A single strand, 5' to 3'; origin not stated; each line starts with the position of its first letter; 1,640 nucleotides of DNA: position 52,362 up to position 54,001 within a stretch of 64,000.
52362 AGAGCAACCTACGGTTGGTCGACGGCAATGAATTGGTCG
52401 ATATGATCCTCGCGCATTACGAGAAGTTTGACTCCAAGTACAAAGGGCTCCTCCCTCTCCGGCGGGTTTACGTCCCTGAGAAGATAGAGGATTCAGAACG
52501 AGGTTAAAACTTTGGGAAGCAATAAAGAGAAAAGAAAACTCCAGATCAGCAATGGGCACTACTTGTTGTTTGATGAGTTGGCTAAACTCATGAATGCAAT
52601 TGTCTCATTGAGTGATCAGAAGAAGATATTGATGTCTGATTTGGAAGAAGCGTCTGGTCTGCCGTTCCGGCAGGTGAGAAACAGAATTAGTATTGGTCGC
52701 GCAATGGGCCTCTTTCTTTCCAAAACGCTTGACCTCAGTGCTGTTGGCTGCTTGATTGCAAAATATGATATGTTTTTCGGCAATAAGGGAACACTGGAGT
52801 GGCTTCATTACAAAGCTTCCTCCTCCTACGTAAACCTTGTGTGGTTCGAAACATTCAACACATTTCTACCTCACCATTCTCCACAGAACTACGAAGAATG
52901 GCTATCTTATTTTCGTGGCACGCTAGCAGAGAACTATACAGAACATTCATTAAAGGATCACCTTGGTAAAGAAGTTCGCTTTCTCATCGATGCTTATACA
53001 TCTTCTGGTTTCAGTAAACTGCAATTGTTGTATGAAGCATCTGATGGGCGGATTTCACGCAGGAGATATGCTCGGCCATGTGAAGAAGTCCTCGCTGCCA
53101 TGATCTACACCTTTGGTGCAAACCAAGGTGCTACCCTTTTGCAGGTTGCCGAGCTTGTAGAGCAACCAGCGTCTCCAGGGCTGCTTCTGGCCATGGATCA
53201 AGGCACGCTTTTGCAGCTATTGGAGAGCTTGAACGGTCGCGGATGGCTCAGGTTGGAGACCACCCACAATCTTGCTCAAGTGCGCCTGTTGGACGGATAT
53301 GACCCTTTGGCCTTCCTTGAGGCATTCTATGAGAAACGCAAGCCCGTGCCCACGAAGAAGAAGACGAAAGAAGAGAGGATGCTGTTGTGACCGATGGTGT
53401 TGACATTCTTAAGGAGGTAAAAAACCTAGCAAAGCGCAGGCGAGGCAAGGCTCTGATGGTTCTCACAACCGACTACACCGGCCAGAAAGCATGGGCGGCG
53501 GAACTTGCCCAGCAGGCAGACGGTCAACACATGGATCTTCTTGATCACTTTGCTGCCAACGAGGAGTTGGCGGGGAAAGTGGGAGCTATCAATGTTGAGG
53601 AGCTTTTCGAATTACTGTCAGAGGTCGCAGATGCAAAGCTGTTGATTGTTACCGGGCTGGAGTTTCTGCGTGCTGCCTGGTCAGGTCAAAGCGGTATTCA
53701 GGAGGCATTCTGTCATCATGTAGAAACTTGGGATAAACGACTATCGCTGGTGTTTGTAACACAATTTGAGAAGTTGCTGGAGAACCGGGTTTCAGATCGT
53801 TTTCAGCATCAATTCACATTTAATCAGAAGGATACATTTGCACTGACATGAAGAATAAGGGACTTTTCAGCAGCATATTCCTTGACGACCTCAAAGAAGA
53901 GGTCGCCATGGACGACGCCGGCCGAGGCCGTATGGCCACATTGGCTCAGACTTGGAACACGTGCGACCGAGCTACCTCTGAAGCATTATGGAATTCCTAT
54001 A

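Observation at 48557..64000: Island-borne BREX-like operon with non-canonical composition and order (unknown / Mrr / two small unknowns / PglX / BrxC-like / PglZ)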

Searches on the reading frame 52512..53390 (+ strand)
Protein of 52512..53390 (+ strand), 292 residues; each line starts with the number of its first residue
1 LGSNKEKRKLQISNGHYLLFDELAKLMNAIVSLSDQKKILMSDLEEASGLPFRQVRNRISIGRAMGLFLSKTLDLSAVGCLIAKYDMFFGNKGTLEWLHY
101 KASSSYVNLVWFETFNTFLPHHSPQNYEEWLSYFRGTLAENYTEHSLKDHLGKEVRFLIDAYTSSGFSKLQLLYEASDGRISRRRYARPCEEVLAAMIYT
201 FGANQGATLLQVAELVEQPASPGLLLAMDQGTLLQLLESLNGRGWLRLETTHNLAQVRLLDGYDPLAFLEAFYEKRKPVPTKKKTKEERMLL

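Call 3: search_protein_families(library=padloc, proteins=[window:52512-53390:+], max_evalue=0.01)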
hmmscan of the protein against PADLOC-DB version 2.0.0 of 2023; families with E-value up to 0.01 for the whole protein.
window:52512-53390:+ (292 aa): 5 families
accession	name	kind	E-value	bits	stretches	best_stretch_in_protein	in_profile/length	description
PDLC02768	SspB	-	2.2e-06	25.2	1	85-259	84-279/295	SspB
PDLC02769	SspB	-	2.4e-06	25.2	1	84-257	86-277/282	SspB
PDLC02766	SspB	-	8.2e-06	23.4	1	85-180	82-175/285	SspB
PDLC02764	SspB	-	0.00099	16.5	1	191-256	200-267/276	SspB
PDLC02760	SspB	-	0.0018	15.9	1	84-166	78-160/269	SspB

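Call 4: search_protein_families(library=pfam, proteins=[window:52512-53390:+], max_evalue=0.01)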
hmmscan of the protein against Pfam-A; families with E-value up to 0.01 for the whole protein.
window:52512-53390:+ (292 aa): 1 family
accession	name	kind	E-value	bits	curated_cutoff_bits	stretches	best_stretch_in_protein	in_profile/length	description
PF13182.11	DUF4007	-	2.9e-12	46.7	27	1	72-273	67-288/288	Protein of unknown function (DUF4007)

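Call 5: search_protein_families(library=ncbifam, proteins=[window:52512-53390:+], max_evalue=0.01)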
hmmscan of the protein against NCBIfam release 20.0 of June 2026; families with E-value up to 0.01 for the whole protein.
window:52512-53390:+ (292 aa): 0 families

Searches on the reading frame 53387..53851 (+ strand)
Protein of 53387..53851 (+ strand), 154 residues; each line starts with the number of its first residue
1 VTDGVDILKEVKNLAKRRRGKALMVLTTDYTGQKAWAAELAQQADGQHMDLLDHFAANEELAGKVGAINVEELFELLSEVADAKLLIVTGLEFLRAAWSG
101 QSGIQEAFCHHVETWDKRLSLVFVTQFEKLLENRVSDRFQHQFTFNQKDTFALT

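Call 3: search_protein_families(library=padloc, proteins=[window:53387-53851:+], max_evalue=0.01)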
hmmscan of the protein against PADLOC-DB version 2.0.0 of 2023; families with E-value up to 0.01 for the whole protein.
window:53387-53851:+ (154 aa): 0 families

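Call 4: search_protein_families(library=pfam, proteins=[window:53387-53851:+], max_evalue=0.01)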
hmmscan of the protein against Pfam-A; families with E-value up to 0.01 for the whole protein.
window:53387-53851:+ (154 aa): 0 families

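Call 5: search_protein_families(library=ncbifam, proteins=[window:53387-53851:+], max_evalue=0.01)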
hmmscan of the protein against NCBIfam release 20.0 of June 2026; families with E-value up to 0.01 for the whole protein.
window:53387-53851:+ (154 aa): 0 families

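Call 39: find_homologous_proteins(query=window:53387-53851:+, max_evalue=0.001)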
Query window:53387-53851:+ (154 aa): 27 proteins with E <= 0.001 among 58 candidates.
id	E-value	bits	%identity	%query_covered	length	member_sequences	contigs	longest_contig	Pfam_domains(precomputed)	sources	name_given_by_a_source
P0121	4.4e-95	333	100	100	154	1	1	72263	-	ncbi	ncbi:hypothetical protein ACFLS1_01695 [Verrucomicrobiota bacterium]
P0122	1.3e-48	183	55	100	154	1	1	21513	-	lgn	-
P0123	1.7e-47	179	55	100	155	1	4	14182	-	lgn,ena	-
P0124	1.4e-46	176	53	100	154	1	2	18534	-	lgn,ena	-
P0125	9.1e-43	164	53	100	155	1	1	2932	-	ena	-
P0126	7.8e-40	154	52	96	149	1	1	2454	-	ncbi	-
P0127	3.0e-39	152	48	100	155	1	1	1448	-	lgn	-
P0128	5.5e-39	151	50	100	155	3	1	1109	-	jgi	-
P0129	7.5e-39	151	50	99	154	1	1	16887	-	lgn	-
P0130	1.3e-38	150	52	95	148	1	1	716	-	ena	-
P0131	1.3e-38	150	48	100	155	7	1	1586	-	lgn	-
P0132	5.0e-38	148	46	100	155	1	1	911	-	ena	-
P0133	1.9e-37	146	48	96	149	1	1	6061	-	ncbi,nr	ncbi:hypothetical protein KKG48_04450 [Patescibacteria group bacterium]|nr:hypothetical protein [Pat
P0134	8.6e-37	144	47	99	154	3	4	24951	-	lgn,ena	-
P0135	1.8e-36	143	49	99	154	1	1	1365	-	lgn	-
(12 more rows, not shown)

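Call 40: find_encoding_contigs(protein=P0121, flank=10000, max_places=2)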
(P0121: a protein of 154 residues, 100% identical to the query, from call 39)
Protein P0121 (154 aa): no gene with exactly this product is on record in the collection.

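Call 48: predict_structure(alignment_id=A2)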
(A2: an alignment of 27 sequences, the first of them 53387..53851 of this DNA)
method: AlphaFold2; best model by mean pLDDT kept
length: 154 residues; sequences in the alignment: 27
mean_pLDDT: 89.9   pTM: 0.87
mean pLDDT of the five models: 89.9, 89.3, 86.7, 71.7, 70.8
residues with pLDDT >= 90: 94; 70-90: 58; 50-70: 1; < 50: 1
segments of 3 or more residues with pLDDT < 50: none
pLDDT, mean of each block of 10 residues (from residue 1): 81 90 94 95 95 92 87 91 90 88 89 93 93 82 91 83
secondary structure, 60 per line:
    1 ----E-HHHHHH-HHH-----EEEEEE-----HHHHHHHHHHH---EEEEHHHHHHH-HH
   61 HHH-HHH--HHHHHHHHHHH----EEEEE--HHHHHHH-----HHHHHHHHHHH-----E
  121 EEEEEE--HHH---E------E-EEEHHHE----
elements in order: H7-12 E22-27 H33-43 E47-50 H51-57 H59-63 H70-80 E85-89 H92-98 H104-114 E120-126 E144-146

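Call 54: fold_search(model_id=the predicted structure, library=pdb)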
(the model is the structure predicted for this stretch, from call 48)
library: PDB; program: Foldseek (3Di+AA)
matches with E <= 10: 1231; with E <= 0.001: 1
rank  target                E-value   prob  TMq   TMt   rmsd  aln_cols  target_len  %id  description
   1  4xgu_E                8.7e-04  1.00  0.48  0.23   6.5       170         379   15  Structure of C. elegans PCH-2 (released 2015-05-06)
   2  8s0c_E                1.3e-03  0.99  0.46  0.23   7.3       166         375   11  H. sapiens ORC1-5 bound to double stranded DNA as part of the MCM-ORC complex (released 2024-10-02)
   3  8s0e_E                2.6e-03  0.99  0.49  0.25   7.2       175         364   13  H. sapiens OCCM bound to double stranded DNA (released 2024-10-02)
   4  5vhs_C                3.0e-03  0.99  0.48  0.26   6.2       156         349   17  Conformational Landscape of the p28-Bound Human Proteasome Regulatory Particle (released 2017-08-23)
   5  5vhp_C                3.2e-03  0.97  0.42  0.31   6.2       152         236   16  Conformational Landscape of the p28-Bound Human Proteasome Regulatory Particle (released 2017-08-23)
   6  7jgr_A                3.2e-03  0.87  0.35  0.18   8.5       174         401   14  Structure of Drosophila ORC bound to DNA (84 bp) and Cdc6 (released 2020-09-09)
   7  9cgc_J                3.4e-03  0.99  0.46  0.24   5.7       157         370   13  Yeast 26S proteasome non-substrate-engaged (S1 state) (released 2025-07-09)
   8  8xks_F                3.4e-03  0.98  0.41  0.13   6.2       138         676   15  The cryo-EM structure of Orf2971-FtsHi motor complex (released 2024-12-04)
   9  4xgu_C                4.2e-03  0.98  0.46  0.23   6.0       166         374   14  Structure of C. elegans PCH-2 (released 2015-05-06)
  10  8jnd_L                4.2e-03  0.90  0.36  0.28   9.5       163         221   16  The cryo-EM structure of the nonameric RAD51 ring bound to the nucleosome with the linker DNA binding (released 2024-03-27)
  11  5vq9                  4.7e-03  0.93  0.41  0.22   6.6       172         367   12  Structure of human TRIP13, Apo form (released 2017-06-14)
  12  9mps_A                5.0e-03  0.98  0.45  0.28   5.4       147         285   16  Cryo-EM structure of VCPIP1 VCPID bound to VCP D2 domain dimer (with extra D2 domain) (released 2025-10-15)
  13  3sc3_A                5.0e-03  0.96  0.40  0.31   7.2       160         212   11  Crystal structure of a Putative DNA replication regulator Hda (Sama_1916) from SHEWANELLA AMAZONENSIS SB2B at 3.00 A r (released 2011-07-13)
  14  7zbh_A                5.0e-03  0.91  0.39  0.21   6.3       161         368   15  ATP-dependent zinc metalloprotease FtsH (BB0789) from Borrelia burgdorferi (released 2023-04-05)
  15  9m2w_A                5.4e-03  0.90  0.39  0.19   6.4       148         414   15  The cryo-EM structure of 26S proteasome-Midnolin complex in the MD state (released 2025-09-10)
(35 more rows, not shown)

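Call 91: search_protein_representatives(alignment_id=A2)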
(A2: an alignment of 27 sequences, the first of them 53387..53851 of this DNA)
Query: 27 sequences, 155 profile positions. Proteins with E-value up to 0.001 (for the whole library): 109; up to 1e-10: 41; up to 1e-30: 22. The best 109 are listed.
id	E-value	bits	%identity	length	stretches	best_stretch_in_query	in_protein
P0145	4.9e-72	256.9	-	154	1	1-154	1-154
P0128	2.7e-66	238.3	-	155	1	2-154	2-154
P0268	1.2e-62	226.4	-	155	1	1-155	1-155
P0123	2.0e-56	206.2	-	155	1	1-155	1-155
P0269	2.1e-56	206.1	-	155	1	1-154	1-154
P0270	9.9e-56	203.9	-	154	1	1-154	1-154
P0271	2.5e-52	192.9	-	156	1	1-154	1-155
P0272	4.9e-51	188.7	-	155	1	1-154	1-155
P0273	1.9e-49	183.5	-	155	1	1-154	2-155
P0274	2.8e-46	173.2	-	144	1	29-154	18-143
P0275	6.2e-46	172.1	-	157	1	2-154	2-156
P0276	2.6e-44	166.8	-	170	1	1-114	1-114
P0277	4.0e-44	166.2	-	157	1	1-154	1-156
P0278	6.6e-44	165.5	-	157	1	4-154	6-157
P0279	8.5e-44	165.2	-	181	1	1-154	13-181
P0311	1.2e-09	54.2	-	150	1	6-136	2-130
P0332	6.8e-07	45.3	-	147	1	16-147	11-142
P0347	3.3e-05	39.8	-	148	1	17-145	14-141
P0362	3.0e-04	36.7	-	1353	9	79-120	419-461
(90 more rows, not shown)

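Call 92: find_encoding_contigs(protein=P0311, flank=8000, max_places=2)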
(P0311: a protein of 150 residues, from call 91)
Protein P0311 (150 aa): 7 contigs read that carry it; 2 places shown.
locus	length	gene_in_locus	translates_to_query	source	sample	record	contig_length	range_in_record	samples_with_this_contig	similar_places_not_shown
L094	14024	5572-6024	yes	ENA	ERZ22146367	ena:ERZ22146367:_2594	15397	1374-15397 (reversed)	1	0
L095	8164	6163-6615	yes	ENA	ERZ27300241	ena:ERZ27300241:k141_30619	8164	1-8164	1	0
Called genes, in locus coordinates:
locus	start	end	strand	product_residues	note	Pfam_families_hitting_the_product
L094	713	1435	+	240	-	PF04002:RadC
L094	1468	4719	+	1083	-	PF02384:N6_Mtase (faint), PF20473:MmeI_Mtase (faint), PF07669:Eco57I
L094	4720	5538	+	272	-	PF13182:DUF4007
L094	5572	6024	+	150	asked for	-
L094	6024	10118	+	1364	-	-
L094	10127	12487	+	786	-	PF08665:PglZ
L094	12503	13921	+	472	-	PF20442:BrxL_N, PF13337:BrxL_ATPase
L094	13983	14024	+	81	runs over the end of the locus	-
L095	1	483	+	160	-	?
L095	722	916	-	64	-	-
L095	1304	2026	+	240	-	PF04002:RadC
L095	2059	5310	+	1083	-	PF02384:N6_Mtase (faint), PF20473:MmeI_Mtase (faint), PF07669:Eco57I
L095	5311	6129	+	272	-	PF13182:DUF4007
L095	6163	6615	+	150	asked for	-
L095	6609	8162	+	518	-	?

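Call 93: find_encoding_contigs(protein=P0332, flank=8000, max_places=2)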
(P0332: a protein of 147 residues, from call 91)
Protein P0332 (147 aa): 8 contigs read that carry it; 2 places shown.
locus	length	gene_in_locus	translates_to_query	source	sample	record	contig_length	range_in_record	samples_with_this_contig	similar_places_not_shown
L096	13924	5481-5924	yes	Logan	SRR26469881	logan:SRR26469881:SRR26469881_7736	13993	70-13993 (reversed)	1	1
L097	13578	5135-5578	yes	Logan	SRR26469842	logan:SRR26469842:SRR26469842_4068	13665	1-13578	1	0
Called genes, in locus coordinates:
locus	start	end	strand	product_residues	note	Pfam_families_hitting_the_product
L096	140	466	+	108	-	PF04355:BamE (weak)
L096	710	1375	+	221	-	PF04002:RadC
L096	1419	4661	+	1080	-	PF20473:MmeI_Mtase (weak), PF07669:Eco57I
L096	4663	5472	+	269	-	PF13182:DUF4007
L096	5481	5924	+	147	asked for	PF00004:AAA (faint)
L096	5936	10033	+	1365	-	-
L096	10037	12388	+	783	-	PF08665:PglZ (faint)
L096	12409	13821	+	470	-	PF20442:BrxL_N, PF13337:BrxL_ATPase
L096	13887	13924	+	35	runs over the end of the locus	?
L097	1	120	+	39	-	?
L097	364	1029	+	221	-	PF04002:RadC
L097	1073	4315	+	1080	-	PF20473:MmeI_Mtase (weak), PF07669:Eco57I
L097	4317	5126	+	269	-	PF13182:DUF4007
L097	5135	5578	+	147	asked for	PF00004:AAA (faint)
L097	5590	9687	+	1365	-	-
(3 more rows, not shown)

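Call 94: find_encoding_contigs(protein=P0347, flank=8000, max_places=2)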
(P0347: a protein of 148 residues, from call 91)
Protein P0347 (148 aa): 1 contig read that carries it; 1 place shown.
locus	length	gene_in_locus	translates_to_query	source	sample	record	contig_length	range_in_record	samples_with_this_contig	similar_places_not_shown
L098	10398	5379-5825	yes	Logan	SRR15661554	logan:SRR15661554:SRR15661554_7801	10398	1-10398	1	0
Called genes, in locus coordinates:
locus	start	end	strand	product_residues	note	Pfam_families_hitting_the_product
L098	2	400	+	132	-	?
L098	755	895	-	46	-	-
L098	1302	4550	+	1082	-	PF20473:MmeI_Mtase, PF07669:Eco57I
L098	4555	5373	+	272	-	PF13182:DUF4007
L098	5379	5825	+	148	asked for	-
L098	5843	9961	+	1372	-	-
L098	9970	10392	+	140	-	-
